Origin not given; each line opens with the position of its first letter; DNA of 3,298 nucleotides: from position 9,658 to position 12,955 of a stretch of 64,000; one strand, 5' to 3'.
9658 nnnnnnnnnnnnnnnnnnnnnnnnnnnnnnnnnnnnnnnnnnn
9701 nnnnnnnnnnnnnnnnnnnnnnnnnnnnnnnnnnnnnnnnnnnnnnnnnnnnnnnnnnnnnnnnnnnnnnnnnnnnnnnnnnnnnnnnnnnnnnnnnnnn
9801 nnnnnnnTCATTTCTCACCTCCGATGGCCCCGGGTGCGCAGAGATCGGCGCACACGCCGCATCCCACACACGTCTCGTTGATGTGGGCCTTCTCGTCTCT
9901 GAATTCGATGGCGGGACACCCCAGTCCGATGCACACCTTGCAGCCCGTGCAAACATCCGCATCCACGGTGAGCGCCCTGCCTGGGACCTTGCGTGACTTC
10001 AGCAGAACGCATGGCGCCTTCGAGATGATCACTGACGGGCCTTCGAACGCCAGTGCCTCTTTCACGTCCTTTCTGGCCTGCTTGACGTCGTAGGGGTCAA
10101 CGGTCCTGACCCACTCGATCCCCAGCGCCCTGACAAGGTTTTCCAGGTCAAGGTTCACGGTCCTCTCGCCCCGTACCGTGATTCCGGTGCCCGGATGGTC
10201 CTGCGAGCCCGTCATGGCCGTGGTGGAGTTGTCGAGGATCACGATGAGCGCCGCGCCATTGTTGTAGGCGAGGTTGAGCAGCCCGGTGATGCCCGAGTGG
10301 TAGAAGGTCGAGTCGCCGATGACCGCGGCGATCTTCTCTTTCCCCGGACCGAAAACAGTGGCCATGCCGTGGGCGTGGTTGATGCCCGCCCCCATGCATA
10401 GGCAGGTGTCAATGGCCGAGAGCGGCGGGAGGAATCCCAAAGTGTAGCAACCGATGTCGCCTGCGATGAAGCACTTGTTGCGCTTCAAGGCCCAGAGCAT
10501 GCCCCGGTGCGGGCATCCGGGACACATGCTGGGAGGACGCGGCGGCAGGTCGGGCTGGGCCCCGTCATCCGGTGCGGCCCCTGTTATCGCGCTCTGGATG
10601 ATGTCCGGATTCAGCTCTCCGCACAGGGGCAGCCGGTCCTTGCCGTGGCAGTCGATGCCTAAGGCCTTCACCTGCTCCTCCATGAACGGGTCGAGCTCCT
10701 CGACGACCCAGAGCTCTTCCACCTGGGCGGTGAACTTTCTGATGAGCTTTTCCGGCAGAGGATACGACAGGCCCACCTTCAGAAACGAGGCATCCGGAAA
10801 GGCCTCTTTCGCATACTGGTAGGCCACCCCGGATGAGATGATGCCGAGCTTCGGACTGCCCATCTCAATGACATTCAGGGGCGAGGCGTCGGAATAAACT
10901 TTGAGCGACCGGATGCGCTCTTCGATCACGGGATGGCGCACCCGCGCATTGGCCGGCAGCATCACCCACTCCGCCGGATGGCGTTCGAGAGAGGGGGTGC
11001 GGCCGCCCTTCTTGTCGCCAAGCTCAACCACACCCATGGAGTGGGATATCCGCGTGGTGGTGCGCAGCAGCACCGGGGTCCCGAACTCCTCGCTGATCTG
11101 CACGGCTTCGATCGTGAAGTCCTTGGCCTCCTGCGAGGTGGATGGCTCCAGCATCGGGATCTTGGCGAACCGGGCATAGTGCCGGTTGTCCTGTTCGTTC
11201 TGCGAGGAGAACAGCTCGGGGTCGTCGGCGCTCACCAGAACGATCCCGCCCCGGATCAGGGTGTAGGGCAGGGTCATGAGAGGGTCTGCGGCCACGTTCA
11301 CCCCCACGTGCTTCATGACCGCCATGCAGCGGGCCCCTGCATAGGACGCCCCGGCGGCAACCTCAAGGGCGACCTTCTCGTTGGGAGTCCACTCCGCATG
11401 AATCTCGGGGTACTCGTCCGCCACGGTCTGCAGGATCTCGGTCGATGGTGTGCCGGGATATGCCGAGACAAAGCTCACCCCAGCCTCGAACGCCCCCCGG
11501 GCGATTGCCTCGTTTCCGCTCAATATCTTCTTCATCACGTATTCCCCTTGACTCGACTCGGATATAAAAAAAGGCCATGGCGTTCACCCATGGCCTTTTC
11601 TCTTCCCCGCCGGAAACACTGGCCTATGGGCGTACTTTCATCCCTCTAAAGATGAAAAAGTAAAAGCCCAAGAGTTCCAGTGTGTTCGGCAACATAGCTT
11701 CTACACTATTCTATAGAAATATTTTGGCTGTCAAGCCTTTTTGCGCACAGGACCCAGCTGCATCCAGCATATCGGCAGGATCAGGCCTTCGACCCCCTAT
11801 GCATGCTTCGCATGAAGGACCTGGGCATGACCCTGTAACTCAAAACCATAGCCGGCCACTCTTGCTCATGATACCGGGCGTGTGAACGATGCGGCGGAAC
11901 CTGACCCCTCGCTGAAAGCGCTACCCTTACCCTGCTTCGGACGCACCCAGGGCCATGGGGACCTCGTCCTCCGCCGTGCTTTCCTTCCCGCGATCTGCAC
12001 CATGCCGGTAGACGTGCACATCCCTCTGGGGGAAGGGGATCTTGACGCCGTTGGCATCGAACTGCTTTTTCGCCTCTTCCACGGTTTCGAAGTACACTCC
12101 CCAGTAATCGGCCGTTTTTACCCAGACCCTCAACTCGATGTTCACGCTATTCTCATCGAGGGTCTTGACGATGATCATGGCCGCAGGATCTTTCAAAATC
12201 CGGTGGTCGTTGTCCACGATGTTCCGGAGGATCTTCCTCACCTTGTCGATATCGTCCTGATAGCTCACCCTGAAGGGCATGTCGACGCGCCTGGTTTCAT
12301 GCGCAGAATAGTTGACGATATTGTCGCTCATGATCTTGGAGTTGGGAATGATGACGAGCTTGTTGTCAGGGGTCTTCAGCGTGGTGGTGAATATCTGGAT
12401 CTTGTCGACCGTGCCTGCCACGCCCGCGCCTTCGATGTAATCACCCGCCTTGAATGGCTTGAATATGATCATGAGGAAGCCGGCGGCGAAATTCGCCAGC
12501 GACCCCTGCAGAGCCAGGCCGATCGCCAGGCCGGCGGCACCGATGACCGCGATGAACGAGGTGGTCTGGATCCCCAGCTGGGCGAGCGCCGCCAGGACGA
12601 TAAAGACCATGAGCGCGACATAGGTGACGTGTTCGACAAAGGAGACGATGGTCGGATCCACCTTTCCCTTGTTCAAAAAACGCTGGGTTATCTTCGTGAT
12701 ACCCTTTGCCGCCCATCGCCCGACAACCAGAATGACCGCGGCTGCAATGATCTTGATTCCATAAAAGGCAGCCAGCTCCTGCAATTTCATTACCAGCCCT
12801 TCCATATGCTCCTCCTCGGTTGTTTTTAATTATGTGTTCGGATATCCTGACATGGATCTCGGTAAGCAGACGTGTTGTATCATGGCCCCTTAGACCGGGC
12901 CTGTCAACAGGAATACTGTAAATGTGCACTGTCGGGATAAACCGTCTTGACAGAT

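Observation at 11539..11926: Aromatic-rich mini-ORF plus intrinsic terminator in the leader of the iorA-iorB-paaK-ACT operon (possible attenuator)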

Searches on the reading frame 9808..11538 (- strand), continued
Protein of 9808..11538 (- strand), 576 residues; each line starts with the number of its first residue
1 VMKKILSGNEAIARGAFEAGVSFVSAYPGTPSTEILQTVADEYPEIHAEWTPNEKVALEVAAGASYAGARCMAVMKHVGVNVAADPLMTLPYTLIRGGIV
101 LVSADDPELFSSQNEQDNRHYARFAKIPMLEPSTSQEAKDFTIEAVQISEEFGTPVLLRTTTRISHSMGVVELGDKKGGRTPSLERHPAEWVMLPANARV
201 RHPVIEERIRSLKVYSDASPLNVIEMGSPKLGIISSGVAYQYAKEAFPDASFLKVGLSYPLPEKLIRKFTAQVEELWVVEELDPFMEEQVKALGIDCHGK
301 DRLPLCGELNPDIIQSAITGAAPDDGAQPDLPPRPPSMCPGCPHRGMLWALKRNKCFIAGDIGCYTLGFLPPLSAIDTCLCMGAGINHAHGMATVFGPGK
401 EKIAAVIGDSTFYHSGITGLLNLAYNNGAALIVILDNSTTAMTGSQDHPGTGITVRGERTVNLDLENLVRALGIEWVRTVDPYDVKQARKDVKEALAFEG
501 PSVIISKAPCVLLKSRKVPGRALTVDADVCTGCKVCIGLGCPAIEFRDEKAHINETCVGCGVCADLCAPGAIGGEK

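Call 53: find_encoding_contigs(protein=P0080, flank=1500, max_places=3)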
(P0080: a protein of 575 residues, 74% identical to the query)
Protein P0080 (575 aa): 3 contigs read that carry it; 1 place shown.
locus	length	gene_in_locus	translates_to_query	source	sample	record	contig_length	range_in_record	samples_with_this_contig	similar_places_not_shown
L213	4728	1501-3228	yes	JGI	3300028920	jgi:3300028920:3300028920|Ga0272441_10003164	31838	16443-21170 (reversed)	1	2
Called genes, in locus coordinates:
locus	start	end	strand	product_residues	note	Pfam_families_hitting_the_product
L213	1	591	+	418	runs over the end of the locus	PF00501:AMP-binding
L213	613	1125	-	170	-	-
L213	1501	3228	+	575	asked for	PF01855:POR_N, PF02775:TPP_enzyme_C, PF14697:Fer4_21 (faint), PF12797:Fer4_2 (faint), PF00037:Fer4 (weak)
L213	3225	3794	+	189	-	PF01558:POR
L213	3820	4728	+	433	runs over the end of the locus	PF00501:AMP-binding, PF14535:AMP-binding_C_2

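Call 54: find_encoding_contigs(protein=P0066, flank=1500, max_places=3)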
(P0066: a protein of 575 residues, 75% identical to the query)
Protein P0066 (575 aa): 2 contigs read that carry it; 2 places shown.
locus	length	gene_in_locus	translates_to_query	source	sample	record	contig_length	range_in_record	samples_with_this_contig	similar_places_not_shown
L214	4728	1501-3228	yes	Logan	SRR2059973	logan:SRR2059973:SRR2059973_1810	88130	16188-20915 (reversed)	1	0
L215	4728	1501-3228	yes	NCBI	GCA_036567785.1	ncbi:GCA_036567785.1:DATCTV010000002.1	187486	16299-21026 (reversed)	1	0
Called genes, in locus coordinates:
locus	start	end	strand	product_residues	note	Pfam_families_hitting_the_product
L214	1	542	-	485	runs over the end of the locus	PF02629:CoA_binding, PF13380:CoA_binding_2, PF13607:Succ_CoA_lig, PF19045:Ligase_CoA_2 (weak)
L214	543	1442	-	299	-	PF00378:ECH_1, PF16113:ECH_2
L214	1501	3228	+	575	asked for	PF01855:POR_N, PF02775:TPP_enzyme_C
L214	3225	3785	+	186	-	PF01558:POR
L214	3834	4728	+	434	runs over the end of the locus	PF00501:AMP-binding, PF14535:AMP-binding_C_2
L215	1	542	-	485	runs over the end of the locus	PF02629:CoA_binding, PF13380:CoA_binding_2, PF13607:Succ_CoA_lig, PF19045:Ligase_CoA_2 (weak)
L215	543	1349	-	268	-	PF00378:ECH_1, PF16113:ECH_2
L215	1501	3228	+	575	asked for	PF01855:POR_N, PF02775:TPP_enzyme_C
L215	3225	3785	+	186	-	PF01558:POR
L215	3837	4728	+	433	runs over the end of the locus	PF00501:AMP-binding, PF14535:AMP-binding_C_2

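Call 55: find_encoding_contigs(protein=P0068, flank=1500, max_places=4)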
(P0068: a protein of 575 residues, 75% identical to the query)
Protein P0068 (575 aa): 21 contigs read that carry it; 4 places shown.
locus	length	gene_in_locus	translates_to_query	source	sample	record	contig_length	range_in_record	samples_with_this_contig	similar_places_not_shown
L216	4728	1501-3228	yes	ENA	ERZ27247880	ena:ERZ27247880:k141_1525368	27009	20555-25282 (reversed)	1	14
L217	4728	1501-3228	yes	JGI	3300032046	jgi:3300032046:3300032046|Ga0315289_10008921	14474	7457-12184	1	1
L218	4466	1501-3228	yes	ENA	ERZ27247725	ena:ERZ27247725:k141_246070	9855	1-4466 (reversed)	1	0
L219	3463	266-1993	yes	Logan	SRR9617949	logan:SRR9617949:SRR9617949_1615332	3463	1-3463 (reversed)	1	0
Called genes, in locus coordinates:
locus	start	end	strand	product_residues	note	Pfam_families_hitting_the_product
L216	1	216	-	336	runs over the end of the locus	-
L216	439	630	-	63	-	-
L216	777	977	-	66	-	PF00313:CSD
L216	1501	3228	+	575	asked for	PF01855:POR_N, PF02775:TPP_enzyme_C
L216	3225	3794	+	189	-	PF01558:POR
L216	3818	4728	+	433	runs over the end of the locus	PF00501:AMP-binding, PF14535:AMP-binding_C_2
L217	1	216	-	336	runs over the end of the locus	-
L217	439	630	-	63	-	-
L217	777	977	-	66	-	PF00313:CSD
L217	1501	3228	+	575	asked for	PF01855:POR_N, PF02775:TPP_enzyme_C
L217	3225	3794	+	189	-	PF01558:POR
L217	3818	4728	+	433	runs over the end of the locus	PF00501:AMP-binding, PF14535:AMP-binding_C_2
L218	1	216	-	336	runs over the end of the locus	-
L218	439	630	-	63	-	-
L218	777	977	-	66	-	PF00313:CSD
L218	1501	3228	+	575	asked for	PF01855:POR_N, PF02775:TPP_enzyme_C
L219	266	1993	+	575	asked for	PF01855:POR_N, PF02775:TPP_enzyme_C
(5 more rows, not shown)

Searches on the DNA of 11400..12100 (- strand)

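Call 4: search_rna_families(source=window, start=11400, end=12100, threshold=evalue, max_evalue=10)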
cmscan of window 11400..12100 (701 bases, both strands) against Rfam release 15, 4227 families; matches with E-value up to 10: 2.
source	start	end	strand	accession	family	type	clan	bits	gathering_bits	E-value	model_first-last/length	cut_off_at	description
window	11548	11607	+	RF02066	STnc320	Gene; sRNA;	-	16.6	50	2.5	1-55/55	no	Salmonella enterica sRNA STnc320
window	11564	11607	-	RF02055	STnc380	Gene; sRNA;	-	16.2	60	1.7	62-105/108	no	Enterobacterial sRNA STnc380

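Call 68: build_rna_model(alignment_id=A1, structure=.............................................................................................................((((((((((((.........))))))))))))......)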
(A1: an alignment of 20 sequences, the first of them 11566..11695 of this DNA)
Model R1 built from alignment A1 (20 sequences, 148 columns); structure: as given.
model positions 130; base pairs 12; branch points 0; effective number of sequences 4.5; information 0.59 bits per position. Calibrated on 0.2 Mb of random sequence (short: E-values are rough).
structure used (alignment columns):
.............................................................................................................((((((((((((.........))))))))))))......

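Call 69: search_with_rna_model(model_id=R1, source=window, filters=off, max_evalue=10)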
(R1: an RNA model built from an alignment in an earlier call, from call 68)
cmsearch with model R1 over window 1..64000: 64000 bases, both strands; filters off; matches with E-value up to 10: 4.
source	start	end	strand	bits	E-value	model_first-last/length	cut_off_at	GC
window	11566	11695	-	107.4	5.5e-26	1-130/130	no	0.48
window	11546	11602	+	21.1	0.0017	74-130/130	no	0.49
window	23168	23187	-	8.1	4.1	104-120/130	no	0.6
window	52062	52087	-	7.1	7.5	101-123/130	no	0.81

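Call 70: search_with_rna_model(model_id=R1, sources=[L001, L002, L003, L004, L005, L006, L007, L008, L009, L010, L011, L012, L013, L014, L015, L016, L017, L018, L019, L020, L021, L022, L023, L024, L025, L026, L027, L028, L029, L030, L031, L032, L033, L034, L035, L036, L037, L038, L039, L040, L041, L042, L043, L044, L045, L046, L047, L048, L049, L050, L051, L052, L053, L054, L055, L056, L057, L058, L059, L060, L061, L062, L063, L064, L065, L066, L067, L068, L069, L070, L071, L072, L073, L074, L075, L076, L077, L078, L079, L080, L201, L202, L203, L205, L206, L207, L208, L209, L211, L213, L214, L216, L140, L123, L112], max_evalue=0.1)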
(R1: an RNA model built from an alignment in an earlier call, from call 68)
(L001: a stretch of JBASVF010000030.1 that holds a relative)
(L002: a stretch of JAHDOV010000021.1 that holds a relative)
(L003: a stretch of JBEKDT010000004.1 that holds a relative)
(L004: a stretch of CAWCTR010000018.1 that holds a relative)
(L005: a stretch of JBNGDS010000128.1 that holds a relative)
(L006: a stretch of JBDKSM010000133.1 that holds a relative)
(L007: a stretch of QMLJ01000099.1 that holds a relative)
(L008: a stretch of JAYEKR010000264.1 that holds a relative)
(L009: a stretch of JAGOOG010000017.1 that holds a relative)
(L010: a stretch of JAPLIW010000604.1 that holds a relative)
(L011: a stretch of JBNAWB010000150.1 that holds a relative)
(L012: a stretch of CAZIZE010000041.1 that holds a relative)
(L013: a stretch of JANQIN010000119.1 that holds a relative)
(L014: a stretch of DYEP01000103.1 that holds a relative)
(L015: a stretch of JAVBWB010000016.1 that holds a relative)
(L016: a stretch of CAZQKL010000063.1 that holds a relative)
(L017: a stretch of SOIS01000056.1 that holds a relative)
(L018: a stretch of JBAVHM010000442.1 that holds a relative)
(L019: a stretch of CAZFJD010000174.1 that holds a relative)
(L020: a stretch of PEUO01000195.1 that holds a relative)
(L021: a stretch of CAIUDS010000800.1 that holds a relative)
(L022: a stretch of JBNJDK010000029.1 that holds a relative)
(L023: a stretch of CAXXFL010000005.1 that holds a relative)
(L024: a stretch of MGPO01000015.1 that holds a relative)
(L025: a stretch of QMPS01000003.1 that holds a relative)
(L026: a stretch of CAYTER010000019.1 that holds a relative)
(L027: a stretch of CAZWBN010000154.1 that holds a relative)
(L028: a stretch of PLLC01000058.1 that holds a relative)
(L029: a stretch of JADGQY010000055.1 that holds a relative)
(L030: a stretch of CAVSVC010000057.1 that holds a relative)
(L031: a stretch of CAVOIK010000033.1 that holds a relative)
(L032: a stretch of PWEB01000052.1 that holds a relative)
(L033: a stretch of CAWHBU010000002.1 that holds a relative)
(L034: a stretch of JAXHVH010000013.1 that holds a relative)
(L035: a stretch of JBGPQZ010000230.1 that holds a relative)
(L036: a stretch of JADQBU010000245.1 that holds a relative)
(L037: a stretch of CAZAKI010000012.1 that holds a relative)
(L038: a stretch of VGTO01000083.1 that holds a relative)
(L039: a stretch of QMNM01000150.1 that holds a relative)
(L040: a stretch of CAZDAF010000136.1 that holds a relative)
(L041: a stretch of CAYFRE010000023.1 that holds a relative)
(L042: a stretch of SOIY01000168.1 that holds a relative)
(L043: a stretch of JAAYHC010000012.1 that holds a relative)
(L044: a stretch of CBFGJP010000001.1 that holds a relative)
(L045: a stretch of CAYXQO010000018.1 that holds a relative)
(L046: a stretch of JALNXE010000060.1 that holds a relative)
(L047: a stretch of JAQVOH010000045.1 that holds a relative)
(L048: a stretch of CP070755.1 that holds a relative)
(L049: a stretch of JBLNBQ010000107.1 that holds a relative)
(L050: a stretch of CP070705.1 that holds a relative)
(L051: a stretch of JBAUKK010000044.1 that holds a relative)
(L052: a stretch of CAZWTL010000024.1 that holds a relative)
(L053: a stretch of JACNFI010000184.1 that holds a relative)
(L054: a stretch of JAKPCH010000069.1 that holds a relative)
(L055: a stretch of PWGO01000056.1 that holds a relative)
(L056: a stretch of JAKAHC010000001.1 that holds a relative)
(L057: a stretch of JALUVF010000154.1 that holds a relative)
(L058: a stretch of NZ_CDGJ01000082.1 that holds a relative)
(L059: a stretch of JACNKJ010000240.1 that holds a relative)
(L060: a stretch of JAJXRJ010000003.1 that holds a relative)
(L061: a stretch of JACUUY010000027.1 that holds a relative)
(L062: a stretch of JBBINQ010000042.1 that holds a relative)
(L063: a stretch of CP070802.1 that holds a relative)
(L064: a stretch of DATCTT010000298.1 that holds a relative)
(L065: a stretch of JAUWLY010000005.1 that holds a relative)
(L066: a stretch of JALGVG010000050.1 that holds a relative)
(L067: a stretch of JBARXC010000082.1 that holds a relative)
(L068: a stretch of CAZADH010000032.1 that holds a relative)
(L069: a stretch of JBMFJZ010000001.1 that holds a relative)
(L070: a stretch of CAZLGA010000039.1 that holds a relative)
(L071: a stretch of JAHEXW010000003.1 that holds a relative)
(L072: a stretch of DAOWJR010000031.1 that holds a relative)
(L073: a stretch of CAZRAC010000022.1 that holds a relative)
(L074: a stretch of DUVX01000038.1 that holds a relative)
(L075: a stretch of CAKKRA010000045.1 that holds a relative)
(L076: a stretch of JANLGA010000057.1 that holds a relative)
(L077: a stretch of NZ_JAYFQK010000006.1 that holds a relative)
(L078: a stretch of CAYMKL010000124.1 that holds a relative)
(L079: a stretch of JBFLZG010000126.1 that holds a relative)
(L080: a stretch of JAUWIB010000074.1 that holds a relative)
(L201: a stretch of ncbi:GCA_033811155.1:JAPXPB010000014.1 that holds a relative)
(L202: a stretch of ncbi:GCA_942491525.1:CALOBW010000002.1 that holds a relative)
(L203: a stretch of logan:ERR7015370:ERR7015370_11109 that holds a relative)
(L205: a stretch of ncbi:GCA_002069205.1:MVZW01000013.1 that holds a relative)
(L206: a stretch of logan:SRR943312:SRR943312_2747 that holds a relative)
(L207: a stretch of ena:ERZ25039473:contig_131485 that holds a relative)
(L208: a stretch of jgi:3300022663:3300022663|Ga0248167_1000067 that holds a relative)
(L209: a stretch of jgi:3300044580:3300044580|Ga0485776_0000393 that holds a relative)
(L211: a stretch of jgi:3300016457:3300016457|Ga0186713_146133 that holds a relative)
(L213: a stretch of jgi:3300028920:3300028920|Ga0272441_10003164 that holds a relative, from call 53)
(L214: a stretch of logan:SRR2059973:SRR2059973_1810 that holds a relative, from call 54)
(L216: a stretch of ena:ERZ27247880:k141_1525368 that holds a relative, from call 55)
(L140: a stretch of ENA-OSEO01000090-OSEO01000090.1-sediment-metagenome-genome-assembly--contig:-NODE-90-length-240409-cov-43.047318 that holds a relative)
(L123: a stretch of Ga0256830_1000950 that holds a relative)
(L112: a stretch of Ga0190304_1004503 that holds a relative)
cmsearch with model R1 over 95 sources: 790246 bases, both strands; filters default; matches with E-value up to 0.1: 33.
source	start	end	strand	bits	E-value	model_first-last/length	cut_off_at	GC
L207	2848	2974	+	129.5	1.2e-30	1-130/130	no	0.49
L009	3850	3977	+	127.5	3.9e-30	1-130/130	no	0.51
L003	3848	3974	+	127.2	4.5e-30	1-130/130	no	0.49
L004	3847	3974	+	121.6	1.3e-28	1-130/130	no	0.47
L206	2695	2824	+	104.3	4.3e-24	1-130/130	no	0.45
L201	49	181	+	104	5.1e-24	1-130/130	no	0.49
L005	1410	1539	+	102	1.7e-23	1-130/130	no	0.42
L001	3845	3977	+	101.4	2.5e-23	1-130/130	no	0.49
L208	2852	2976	+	99.3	8.7e-23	1-130/130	no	0.48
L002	911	1043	+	94.5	1.5e-21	1-130/130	no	0.47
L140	9120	9244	+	93.9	2.2e-21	1-130/130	no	0.5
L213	1345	1477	+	87.2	1.3e-19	1-130/130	no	0.41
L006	3853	3979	+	87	1.4e-19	1-130/130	no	0.48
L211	2854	2967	+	80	9.4e-18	1-130/130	no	0.37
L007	784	897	+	78.1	2.9e-17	1-130/130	no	0.38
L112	2492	2613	-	69.7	4.4e-15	1-130/130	no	0.56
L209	2840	2973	+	68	1.2e-14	1-130/130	no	0.61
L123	8711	8836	-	67.6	1.6e-14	1-130/130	no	0.61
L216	1353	1480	+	64.8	8.5e-14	1-130/130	no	0.48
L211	2935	2983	-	28.9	0.00019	78-130/130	no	0.41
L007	865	900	-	28.4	0.00026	91-130/130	no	0.47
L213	1441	1478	-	26.6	0.00077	93-130/130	no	0.42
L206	2792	2836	-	24.9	0.0021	83-130/130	no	0.44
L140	9213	9239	-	24.5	0.0028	99-125/130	no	0.59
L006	3942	3978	-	24.4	0.0028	95-130/130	no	0.49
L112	3092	3204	+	23.9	0.004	1-130/130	no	0.55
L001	3944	3973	-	22.3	0.0099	98-127/130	no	0.5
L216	1442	1483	-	21.9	0.013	91-130/130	no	0.45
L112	2497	2526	+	20.8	0.025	99-125/130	no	0.77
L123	8715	8744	+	20.8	0.025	99-125/130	no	0.77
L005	1506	1535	-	20.5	0.029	98-127/130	no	0.5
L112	3161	3200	-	20.2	0.037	98-128/130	no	0.65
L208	2943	2972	-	20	0.041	98-126/130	no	0.5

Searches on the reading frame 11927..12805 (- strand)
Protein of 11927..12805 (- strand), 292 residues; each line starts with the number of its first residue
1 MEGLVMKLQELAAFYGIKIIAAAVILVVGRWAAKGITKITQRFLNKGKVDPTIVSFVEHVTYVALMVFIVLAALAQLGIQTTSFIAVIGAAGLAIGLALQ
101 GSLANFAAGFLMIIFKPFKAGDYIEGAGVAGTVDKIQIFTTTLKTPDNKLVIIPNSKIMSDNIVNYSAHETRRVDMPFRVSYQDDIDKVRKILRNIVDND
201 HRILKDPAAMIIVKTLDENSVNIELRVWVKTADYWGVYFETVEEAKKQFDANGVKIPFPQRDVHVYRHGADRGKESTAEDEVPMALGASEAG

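Call 10: search_protein_families(library=pfam, proteins=[window:11927-12805:-])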
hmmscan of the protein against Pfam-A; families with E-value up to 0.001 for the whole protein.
window:11927-12805:- (292 aa): 4 families
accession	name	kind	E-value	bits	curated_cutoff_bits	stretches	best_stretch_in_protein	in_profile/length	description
PF00924.24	MS_channel_2nd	-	5.4e-24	84.5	20.2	1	102-167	2-67/68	Mechanosensitive ion channel, beta-domain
PF21082.3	MS_channel_3rd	-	1.8e-16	60.7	21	1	174-256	1-88/88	Mechanosensitive ion channel MscS, C-terminal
PF05552.17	MS_channel_1st_1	-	8.5e-10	38.8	22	1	8-51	6-49/50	Mechanosensitive ion channel, conserved TM helix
PF21088.3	MS_channel_1st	-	1.1e-07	32.2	23.1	1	60-100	2-42/42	Mechanosensitive ion channel, transmembrane helices 2/3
